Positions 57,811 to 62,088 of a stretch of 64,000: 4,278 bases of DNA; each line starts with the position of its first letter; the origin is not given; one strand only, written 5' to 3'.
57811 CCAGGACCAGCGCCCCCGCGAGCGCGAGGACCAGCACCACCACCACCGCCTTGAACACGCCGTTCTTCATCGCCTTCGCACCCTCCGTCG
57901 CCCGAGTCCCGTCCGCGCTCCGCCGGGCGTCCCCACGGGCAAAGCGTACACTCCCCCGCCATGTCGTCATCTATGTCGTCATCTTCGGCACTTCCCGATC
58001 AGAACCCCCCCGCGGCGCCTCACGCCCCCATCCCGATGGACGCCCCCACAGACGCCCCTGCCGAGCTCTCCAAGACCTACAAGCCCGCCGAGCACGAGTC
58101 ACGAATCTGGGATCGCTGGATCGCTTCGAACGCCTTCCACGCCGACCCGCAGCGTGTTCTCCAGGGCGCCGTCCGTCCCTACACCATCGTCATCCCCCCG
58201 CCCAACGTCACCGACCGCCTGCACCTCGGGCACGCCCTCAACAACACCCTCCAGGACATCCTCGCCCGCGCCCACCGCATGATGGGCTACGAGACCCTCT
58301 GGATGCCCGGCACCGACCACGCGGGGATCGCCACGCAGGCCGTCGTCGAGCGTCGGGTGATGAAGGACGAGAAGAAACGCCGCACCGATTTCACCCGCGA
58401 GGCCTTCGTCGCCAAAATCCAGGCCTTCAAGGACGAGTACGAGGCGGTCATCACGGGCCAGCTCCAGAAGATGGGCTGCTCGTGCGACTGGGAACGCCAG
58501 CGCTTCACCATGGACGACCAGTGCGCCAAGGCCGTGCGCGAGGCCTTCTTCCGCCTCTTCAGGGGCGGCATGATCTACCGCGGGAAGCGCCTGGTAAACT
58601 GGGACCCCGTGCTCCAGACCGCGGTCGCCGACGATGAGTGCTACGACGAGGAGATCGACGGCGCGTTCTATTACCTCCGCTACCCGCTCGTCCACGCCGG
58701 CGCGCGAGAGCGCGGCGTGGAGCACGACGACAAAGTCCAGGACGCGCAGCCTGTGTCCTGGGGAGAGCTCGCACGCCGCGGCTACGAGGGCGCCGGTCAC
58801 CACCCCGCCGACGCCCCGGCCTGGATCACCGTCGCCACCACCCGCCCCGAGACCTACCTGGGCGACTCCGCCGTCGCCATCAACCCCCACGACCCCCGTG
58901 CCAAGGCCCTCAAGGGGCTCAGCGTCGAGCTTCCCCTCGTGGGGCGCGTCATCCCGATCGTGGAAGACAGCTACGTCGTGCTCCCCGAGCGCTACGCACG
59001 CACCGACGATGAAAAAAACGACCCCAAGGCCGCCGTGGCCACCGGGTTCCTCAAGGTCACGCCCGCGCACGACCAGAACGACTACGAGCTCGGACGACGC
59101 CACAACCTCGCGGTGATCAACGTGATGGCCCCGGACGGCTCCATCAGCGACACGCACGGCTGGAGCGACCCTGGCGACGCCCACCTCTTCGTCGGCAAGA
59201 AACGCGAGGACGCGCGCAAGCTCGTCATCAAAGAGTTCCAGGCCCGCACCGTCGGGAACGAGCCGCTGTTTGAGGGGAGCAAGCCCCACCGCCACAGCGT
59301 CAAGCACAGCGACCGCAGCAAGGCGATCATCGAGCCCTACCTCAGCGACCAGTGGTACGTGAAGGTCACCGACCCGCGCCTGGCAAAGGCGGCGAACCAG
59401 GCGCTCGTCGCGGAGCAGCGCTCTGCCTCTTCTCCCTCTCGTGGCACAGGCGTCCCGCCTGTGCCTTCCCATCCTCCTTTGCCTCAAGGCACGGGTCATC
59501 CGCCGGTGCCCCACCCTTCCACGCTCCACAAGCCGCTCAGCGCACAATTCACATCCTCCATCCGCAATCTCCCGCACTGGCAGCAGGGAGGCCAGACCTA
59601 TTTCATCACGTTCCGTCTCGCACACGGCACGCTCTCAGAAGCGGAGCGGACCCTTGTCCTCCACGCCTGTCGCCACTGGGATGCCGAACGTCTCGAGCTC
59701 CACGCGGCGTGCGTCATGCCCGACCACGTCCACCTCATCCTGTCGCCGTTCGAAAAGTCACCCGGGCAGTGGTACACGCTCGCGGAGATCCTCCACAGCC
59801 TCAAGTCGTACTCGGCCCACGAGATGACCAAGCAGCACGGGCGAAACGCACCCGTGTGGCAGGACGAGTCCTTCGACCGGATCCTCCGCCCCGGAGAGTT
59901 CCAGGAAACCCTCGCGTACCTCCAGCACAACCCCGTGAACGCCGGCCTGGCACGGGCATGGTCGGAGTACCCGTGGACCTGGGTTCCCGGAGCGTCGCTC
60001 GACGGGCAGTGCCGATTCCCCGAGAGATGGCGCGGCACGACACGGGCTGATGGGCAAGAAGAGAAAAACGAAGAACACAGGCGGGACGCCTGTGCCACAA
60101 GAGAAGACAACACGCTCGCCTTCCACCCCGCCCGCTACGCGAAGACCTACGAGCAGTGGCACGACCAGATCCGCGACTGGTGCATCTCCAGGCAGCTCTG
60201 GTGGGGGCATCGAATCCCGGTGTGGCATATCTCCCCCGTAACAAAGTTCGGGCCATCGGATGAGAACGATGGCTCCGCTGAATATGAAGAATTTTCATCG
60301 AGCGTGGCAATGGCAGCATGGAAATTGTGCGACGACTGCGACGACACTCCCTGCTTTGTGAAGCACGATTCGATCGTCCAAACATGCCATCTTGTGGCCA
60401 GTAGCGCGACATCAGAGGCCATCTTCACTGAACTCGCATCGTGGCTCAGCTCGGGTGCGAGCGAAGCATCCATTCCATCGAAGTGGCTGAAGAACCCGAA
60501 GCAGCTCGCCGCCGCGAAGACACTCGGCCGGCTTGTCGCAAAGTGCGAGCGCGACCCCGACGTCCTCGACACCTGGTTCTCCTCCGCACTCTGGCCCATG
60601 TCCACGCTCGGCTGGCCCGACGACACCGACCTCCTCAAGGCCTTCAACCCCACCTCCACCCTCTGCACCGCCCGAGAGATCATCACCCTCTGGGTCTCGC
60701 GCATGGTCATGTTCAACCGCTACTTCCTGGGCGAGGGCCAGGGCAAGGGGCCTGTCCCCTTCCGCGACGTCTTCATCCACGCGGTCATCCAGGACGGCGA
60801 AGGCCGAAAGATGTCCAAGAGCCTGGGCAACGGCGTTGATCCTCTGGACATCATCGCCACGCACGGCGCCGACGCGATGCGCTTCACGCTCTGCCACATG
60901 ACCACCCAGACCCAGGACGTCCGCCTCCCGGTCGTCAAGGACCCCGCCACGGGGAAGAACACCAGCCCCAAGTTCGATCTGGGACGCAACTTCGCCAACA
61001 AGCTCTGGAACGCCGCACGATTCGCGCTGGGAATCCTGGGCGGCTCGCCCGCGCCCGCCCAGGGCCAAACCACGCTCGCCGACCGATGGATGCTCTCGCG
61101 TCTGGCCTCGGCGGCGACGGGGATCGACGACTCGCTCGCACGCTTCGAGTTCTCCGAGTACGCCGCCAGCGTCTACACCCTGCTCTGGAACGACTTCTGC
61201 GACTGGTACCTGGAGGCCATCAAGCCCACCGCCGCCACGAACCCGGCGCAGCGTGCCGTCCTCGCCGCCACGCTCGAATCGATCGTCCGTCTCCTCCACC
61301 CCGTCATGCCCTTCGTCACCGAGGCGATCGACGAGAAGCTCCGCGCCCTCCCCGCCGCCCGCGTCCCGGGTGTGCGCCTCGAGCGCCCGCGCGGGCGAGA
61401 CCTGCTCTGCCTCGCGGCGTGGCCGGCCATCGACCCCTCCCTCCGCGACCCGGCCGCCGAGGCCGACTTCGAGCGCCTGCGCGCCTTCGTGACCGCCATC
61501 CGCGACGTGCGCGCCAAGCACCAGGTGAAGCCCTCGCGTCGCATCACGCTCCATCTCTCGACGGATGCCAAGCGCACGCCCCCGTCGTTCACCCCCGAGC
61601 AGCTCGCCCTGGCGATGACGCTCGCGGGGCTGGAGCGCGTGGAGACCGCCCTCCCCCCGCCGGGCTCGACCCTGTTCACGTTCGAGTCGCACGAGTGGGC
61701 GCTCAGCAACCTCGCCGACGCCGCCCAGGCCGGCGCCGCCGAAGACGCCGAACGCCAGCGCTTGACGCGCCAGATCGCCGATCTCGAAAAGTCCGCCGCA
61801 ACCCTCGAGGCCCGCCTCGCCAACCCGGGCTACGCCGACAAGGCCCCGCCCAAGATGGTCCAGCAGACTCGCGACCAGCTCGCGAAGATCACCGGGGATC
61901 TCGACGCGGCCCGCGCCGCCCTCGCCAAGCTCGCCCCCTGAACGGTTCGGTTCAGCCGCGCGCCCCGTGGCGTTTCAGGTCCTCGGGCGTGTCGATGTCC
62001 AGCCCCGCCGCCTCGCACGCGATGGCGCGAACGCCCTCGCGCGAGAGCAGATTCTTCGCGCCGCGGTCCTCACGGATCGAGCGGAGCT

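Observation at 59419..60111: Complete REP-flanked HUH/Y1 (RAYT-like) transposase module inserted in frame inside the essential valS gene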

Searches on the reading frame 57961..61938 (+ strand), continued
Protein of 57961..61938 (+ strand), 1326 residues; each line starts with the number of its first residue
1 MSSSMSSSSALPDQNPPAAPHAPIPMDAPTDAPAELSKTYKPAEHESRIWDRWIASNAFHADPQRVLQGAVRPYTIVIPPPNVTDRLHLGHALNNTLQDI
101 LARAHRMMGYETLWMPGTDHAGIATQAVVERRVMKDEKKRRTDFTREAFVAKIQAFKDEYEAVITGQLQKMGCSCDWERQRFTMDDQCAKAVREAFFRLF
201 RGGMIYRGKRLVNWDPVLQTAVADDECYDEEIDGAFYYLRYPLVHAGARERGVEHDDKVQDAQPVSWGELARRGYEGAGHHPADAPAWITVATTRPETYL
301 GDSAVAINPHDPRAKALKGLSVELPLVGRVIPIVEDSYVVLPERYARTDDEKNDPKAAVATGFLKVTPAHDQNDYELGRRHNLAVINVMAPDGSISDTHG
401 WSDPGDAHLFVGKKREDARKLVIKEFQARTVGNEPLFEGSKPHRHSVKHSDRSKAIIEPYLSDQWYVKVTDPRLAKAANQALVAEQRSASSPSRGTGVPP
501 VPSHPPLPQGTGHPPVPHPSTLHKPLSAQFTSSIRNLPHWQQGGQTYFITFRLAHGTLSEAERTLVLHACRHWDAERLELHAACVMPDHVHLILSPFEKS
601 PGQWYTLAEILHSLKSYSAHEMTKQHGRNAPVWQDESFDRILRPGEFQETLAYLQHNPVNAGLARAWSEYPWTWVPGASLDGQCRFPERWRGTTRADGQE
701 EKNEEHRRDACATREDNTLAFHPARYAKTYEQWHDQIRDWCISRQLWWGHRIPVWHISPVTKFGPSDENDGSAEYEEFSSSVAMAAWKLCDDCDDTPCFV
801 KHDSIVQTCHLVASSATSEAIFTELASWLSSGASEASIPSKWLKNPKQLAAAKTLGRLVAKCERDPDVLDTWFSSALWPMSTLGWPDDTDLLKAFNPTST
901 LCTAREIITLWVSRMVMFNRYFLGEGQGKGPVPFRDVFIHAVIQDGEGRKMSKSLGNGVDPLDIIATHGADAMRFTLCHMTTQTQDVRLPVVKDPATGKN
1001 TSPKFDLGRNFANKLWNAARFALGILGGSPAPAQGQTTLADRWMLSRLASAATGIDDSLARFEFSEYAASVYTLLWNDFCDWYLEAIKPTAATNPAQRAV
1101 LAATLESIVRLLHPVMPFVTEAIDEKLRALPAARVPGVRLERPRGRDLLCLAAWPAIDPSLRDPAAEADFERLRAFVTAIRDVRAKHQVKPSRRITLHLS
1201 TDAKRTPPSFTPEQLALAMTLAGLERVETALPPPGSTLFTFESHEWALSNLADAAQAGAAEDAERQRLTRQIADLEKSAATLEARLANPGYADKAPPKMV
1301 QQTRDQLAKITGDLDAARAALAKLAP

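Call 64: find_encoding_contigs(protein=P0214, flank=3000, max_places=1)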
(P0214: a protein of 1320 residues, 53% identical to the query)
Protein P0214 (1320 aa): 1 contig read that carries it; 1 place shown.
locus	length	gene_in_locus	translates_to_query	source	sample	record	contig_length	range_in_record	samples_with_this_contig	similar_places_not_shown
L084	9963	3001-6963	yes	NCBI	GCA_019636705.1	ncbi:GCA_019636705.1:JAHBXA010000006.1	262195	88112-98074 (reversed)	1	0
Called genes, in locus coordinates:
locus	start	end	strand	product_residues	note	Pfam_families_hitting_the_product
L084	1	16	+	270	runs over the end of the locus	-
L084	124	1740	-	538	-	-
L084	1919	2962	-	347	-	PF12895:ANAPC3 (faint), PF07719:TPR_2 (faint), PF13428:TPR_14 (faint), PF13432:TPR_16 (faint), PF14559:TPR_19 (faint), PF21033:RMD1-3 (faint), PF00515:TPR_1 (faint), PF23914:TPR_CcmH_CycH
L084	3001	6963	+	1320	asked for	PF00133:tRNA-synt_1, PF09334:tRNA-synt_1g (weak), PF01797:Y1_Tnp (weak), PF00133:tRNA-synt_1, PF08264:Anticodon_1, PF10458:Val_tRNA-synt_C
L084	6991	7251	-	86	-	PF14697:Fer4_21 (faint), PF12800:Fer4_4 (faint), PF12838:Fer4_7, PF13187:Fer4_9 (weak), PF00037:Fer4, PF12797:Fer4_2 (weak), PF12837:Fer4_6 (weak), PF13237:Fer4_10 (weak), +1 more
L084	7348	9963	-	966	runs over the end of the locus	PF08447:PAS_3, PF00989:PAS, PF08447:PAS_3, PF08448:PAS_4, PF13426:PAS_9, PF08447:PAS_3, PF02518:HATPase_c, PF00072:Response_reg, +2 more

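Call 65: find_encoding_contigs(protein=P0228, flank=3000, max_places=1)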
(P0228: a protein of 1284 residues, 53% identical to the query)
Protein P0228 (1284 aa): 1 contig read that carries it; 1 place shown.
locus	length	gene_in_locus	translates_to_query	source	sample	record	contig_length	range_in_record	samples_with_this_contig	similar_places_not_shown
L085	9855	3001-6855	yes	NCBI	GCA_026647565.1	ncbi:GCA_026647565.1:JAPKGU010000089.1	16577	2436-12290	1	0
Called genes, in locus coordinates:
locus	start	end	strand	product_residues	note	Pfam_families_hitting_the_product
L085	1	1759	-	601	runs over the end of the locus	-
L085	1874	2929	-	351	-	PF13432:TPR_16 (faint), PF07719:TPR_2 (faint), PF12895:ANAPC3 (faint), PF13428:TPR_14 (faint), PF14559:TPR_19 (faint), PF00515:TPR_1 (faint), PF23914:TPR_CcmH_CycH (weak)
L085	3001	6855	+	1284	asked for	PF00133:tRNA-synt_1, PF09334:tRNA-synt_1g (weak), PF01797:Y1_Tnp (weak), PF00133:tRNA-synt_1, PF08264:Anticodon_1, PF10458:Val_tRNA-synt_C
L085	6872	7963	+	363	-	PF07607:DUF1570 (weak)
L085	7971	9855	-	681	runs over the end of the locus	PF03717:PBP_dimer, PF00905:Transpeptidase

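Call 68: predict_structure(alignment_id=A2)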
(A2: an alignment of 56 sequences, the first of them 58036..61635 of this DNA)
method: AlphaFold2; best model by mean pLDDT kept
length: 1200 residues; sequences in the alignment: 56
mean_pLDDT: 81.0   pTM: 0.68
mean pLDDT of the five models: 81.0, 78.7, 77.7, 77.1, 75.6
residues with pLDDT >= 90: 554; 70-90: 364; 50-70: 181; < 50: 101
segments of 3 or more residues with pLDDT < 50: 1-5, 93-98, 229-233, 465-496, 669-689, 735-746, 761-768
pLDDT, mean of each block of 10 residues (from residue 1): 54 93 92 91 94 68 85 94 91 53 73 81 78 83 90 74 81 85 73 66 86 96 57 68 96 94 94 91 96 93 91 94 90 93 89 90 81 71 85 93 93 93 79 77 91 92 54 29 35 47 77 80 95 97 95 96 98 91 91 90 86 88 95 95 96 92 74 36 31 88 89 73 61 48 45 51 47 52 55 56 60 64 56 62 65 85 91 87 78 92 91 86 66 83 96 85 86 92 97 95 76 95 97 94 97 96 92 95 98 97 88 86 90 96 94 90 87 66 76 88
secondary structure, 60 per line:
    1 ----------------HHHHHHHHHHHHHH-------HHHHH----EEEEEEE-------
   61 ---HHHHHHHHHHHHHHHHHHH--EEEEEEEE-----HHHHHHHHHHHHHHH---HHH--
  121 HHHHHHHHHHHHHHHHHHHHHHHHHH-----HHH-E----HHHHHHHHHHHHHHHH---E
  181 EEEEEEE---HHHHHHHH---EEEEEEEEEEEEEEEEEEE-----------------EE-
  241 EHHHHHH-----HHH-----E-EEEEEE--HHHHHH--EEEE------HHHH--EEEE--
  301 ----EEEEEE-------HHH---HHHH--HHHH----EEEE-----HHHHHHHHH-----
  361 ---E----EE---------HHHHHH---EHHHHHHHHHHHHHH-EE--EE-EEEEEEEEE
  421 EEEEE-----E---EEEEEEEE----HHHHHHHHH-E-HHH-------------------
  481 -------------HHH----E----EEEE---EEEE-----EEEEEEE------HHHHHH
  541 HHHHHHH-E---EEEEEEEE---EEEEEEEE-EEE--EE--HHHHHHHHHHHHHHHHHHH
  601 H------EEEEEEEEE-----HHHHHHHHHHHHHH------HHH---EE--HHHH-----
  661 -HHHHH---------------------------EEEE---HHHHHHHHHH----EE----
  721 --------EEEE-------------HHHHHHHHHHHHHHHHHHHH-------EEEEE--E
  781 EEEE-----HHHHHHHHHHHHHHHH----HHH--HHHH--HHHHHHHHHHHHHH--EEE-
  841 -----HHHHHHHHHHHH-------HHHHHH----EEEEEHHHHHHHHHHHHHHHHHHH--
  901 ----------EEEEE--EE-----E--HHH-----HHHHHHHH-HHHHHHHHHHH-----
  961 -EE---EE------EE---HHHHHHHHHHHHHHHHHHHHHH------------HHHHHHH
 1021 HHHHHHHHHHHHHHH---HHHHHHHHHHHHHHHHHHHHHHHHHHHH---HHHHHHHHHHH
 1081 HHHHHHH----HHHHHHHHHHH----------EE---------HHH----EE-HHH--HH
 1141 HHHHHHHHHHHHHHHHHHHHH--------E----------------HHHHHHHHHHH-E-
elements in order (helices of 4 or more, strands of 3 or more residues): H17-30 H38-42 E47-53 H64-82 E85-92 H98-112 H121-146 H161-176 E180-187 H191-198 E202-220 H242-247 E263-268 H271-276 E279-282 H289-292 E295-298 E305-310 H324-327 H330-333 E338-341 H347-355 H380-385 H390-403 E412-425 E435-442 H447-455 E506-509 E513-516 E522-528 H535-547 E553-560 E564-571 E573-575 H582-601 E608-616 H622-635 H652-655 H662-666 E694-697 H701-710 E729-732 H746-765 E773-777 E780-784 H790-805 H815-818 H821-834 E837-839 H846-857 H865-870 E875-879 H880-898 E911-915 H936-943 H945-955 H980-1001 H1014-1035 H1039-1066 H1070-1087 H1092-1102 H1139-1161 H1187-1197

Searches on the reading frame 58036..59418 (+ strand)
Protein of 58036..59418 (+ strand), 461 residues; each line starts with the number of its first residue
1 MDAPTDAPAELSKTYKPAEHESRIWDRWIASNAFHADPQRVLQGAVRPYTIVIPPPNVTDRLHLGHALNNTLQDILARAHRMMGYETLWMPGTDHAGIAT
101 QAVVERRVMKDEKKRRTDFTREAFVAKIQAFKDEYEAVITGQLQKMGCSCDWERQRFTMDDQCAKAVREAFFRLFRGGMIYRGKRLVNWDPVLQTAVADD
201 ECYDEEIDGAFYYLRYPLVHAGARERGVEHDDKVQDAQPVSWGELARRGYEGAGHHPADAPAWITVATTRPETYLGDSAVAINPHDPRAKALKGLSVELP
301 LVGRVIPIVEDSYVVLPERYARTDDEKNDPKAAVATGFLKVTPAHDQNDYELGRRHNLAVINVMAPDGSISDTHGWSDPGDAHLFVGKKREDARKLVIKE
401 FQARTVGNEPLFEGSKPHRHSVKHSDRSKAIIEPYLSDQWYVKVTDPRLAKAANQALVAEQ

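Call 46: find_related_loci(query=window:58036-59418:+, collection=genome_contigs, flank=6000)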
Query window:58036-59418:+ (461 aa) in genome_contigs; peptide patterns used: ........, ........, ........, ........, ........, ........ (x = any residue, [..] = any of these).
371 stretches matched a pattern; 348 encode a relative of the query (tblastn E <= 1e-3); the best 80 are kept; 80 distinct loci.
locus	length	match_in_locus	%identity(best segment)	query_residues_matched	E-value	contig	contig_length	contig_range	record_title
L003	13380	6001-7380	77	10-458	0e+0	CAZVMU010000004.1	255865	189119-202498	MAG TPA_asm: uncultured Phycisphaeraceae bacterium isolate binchicken_co179_137 genome assembly, contig: NODE_193_length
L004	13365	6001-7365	77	10-461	0e+0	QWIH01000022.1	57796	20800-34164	MAG: Leptolyngbya sp. PLA1 test_scaffold_429, whole genome shotgun sequence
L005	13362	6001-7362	78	10-457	0e+0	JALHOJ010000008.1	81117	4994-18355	MAG: Phycisphaerales bacterium isolate bin.134_sub c_000000001754, whole genome shotgun sequence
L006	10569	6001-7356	77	4-460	0e+0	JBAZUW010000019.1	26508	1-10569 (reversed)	MAG: Phycisphaerales bacterium isolate SO_2017_GW1_238 NODE_7561_length_26508_cov_0.955233_OW334_2017, whole genome shot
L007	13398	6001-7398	75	8-461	0e+0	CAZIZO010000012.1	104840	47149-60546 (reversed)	MAG TPA_asm: uncultured Phycisphaeraceae bacterium isolate binchicken_co130_95 genome assembly, contig: NODE_362_length_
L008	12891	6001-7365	77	5-461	0e+0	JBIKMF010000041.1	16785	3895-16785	MAG: Phycisphaerales bacterium isolate ME2014-08-31_3300042860_group5_bin218 Rohwer_bin1621_scaffold_3010_c1, whole geno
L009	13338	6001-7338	78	9-459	0e+0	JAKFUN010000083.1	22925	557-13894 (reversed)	MAG: Phycisphaerales bacterium isolate D1_Bin_30 D1_0001627, whole genome shotgun sequence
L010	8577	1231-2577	76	10-461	0e+0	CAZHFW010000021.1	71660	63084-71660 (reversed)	MAG TPA_asm: uncultured Phycisphaeraceae bacterium isolate binchicken_co284_12 genome assembly, contig: NODE_600_length_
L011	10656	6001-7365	76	5-461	0e+0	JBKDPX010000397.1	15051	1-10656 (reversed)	MAG: Phycisphaerales bacterium isolate samp_2153_VAMB_1001 samp_2153_654224, whole genome shotgun sequence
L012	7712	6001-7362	75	9-461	0e+0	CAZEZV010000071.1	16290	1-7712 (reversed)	MAG TPA_asm: uncultured Phycisphaeraceae bacterium isolate SRP173033_co1_94 genome assembly, contig: NODE_6906_length_16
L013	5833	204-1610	74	7-461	0e+0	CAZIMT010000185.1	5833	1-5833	MAG TPA_asm: uncultured Phycisphaeraceae bacterium isolate SRP128246_co1_508 genome assembly, contig: NODE_38203_length_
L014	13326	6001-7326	76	10-457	0e+0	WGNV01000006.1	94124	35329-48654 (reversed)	MAG: Tepidisphaera sp. isolate RI_211 c_000000017566, whole genome shotgun sequence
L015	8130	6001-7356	73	9-461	0e+0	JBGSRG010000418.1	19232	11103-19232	MAG: Phycisphaerales bacterium isolate JTS-AC352 k141_2571723, whole genome shotgun sequence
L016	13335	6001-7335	74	4-461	0e+0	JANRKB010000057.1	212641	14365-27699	MAG: Planctomycetota bacterium isolate bins.472 k141_915284, whole genome shotgun sequence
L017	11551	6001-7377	74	9-461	0e+0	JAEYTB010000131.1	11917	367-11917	MAG: Planctomycetota bacterium isolate OH_CBlB_117 k127_2655761, whole genome shotgun sequence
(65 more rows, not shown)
